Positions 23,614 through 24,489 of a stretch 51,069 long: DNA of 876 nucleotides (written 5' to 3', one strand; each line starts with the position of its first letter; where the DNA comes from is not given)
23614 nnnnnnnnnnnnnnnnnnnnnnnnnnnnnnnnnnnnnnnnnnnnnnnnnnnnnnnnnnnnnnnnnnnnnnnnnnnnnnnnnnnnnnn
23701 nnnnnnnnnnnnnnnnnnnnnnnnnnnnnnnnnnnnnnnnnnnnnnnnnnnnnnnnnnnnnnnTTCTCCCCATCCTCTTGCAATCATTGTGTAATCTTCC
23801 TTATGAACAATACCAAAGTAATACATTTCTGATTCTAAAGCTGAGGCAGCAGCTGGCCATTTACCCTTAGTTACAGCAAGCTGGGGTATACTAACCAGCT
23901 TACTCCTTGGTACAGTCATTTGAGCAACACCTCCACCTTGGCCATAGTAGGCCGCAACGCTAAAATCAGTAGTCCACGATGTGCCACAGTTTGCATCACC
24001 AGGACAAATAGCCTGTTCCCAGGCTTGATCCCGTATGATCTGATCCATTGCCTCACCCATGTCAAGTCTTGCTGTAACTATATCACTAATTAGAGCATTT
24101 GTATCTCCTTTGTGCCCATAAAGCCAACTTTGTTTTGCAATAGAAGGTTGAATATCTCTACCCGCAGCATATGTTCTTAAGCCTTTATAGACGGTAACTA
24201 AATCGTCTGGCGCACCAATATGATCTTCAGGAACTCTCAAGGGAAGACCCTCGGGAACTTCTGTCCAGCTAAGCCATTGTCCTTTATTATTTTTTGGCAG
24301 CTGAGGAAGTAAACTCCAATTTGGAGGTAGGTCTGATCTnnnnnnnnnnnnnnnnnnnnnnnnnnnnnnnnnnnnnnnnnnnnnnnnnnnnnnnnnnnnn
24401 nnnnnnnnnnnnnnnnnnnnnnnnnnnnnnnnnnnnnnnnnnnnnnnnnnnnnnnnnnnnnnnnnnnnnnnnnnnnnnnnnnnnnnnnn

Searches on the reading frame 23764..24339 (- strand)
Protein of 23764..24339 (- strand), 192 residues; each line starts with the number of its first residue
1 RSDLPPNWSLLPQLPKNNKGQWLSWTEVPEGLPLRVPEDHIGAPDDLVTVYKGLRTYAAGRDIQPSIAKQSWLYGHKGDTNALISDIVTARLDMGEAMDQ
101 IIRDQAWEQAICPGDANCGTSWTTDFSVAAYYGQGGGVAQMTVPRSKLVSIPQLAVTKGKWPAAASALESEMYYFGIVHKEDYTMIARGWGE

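Call 60: search_solved_structures(query=window:23764-24324:-, max_evalue=10)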
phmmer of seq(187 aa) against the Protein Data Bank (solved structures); distinct sequences matched with E-value up to 10: 3.
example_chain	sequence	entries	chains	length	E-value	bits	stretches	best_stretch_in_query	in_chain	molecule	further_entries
7e7n_A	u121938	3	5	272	0.074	15.7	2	101-135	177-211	Fucose-binding lectin protein,Fucose-binding lectin protein,Fucose-binding lectin protein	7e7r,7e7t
3t8r_A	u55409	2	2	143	0.53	13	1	11-70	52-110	Staphylococcus aureus CymR | Staphylococcus aureus CymR (oxidized form)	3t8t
7e7u_A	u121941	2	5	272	4.2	10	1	101-135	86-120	Fucose-binding lectin protein,Fucose-binding lectin protein,Fucose-binding lectin protein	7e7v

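Call 78: predict_structure(alignment_id=A7)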
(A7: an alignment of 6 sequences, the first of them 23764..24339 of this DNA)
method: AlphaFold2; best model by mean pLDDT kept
length: 192 residues; sequences in the alignment: 6
mean_pLDDT: 52.9   pTM: 0.49
mean pLDDT of the five models: 52.9, 51.8, 51.4, 51.0, 48.7
residues with pLDDT >= 90: 0; 70-90: 36; 50-70: 65; < 50: 91
segments of 3 or more residues with pLDDT < 50: 1-16, 23-42, 65-86, 106-119, 156-170
pLDDT, mean of each block of 10 residues (from residue 1): 32 48 47 37 64 69 45 30 47 66 48 39 70 74 69 50 43 57 72 47
secondary structure, 60 per line:
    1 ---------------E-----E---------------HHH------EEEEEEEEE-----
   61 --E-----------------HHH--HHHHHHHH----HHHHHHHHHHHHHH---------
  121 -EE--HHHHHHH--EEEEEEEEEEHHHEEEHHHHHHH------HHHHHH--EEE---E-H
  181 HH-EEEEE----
elements in order: E47-55 H86-93 H98-111 H126-132 E135-144 E148-150 H151-157 H164-169 E172-174 E184-188

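Call 80: fold_search(model_id=the predicted structure, library=pdb)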
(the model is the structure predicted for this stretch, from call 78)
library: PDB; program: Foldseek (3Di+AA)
matches with E <= 10: 36; with E <= 0.001: 0
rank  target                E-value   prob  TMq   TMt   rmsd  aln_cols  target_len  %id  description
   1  4z9d_A                8.2e-01  0.11  0.31  0.33   8.1       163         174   12  EcPltA (released 2016-10-12)
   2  5mr6_A                1.2e+00  0.07  0.15  0.08   7.1        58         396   17  XiaF from Streptomyces sp. in complex with FADH2 and Glycerol (released 2017-06-28)
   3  7ski_A                1.8e+00  0.03  0.21  0.22  12.7       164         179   10  Pertussis toxin in complex with PJ34 (released 2022-04-13)
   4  6a6a_A                1.8e+00  0.03  0.16  0.17  16.1       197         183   13  VanYB in complex with D-Alanine (released 2018-09-05)
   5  5zhf_A                2.6e+00  0.02  0.17  0.17  15.9       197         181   14  Structure of VanYB unbound (released 2018-09-05)
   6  1nkq_A                3.2e+00  0.01  0.08  0.07  10.8        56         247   20  Crystal structure of yeast ynq8, a fumarylacetoacetate hydrolase family protein (released 2004-06-15)
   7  3ooj_G                3.4e+00  0.02  0.13  0.06  11.8       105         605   11  C1A mutant of E. coli GlmS in complex with glucose-6P and glutamate (released 2011-10-19)
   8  1nkq_E                3.4e+00  0.01  0.08  0.07  10.8        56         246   20  Crystal structure of yeast ynq8, a fumarylacetoacetate hydrolase family protein (released 2004-06-15)
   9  2jbr_A                3.8e+00  0.03  0.15  0.08   4.7        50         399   12  Structure of the monooxygenase component of p-hydroxyphenylacetate hydroxylase from Acinetobacter baumanni (released 2007-01-23)
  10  3rnr_B                3.8e+00  0.01  0.14  0.13  17.8       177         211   12  Crystal Structure of Stage II Sporulation E Family Protein from Thermanaerovibrio acidaminovorans (released 2011-06-29)
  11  1nkq_F                3.8e+00  0.01  0.08  0.07  10.6        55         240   20  Crystal structure of yeast ynq8, a fumarylacetoacetate hydrolase family protein (released 2004-06-15)
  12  5hnm_B                4.1e+00  0.03  0.16  0.17  11.0       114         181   13  Crystal structure of vancomycin resistance D,D-pentapeptidase VanY E175A mutant from VanB-type resistance cassette in  (released 2016-02-10)
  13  3ooj_D                4.9e+00  0.01  0.11  0.06  12.4       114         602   10  C1A mutant of E. coli GlmS in complex with glucose-6P and glutamate (released 2011-10-19)
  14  1nr9_D                5.3e+00  0.01  0.08  0.08  10.6        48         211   19  Crystal Structure of Escherichia coli 1262 (APC5008), Putative Isomerase (released 2003-07-29)
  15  2jbr_B                5.6e+00  0.03  0.15  0.08   4.7        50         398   12  Structure of the monooxygenase component of p-hydroxyphenylacetate hydroxylase from Acinetobacter baumanni (released 2007-01-23)
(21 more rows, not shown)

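Call 82: search_protein_families(library=pfam, proteins=[window:23764-24339:-], max_evalue=10)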
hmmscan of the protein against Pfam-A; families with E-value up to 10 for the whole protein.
window:23764-24339:- (192 aa): 0 families
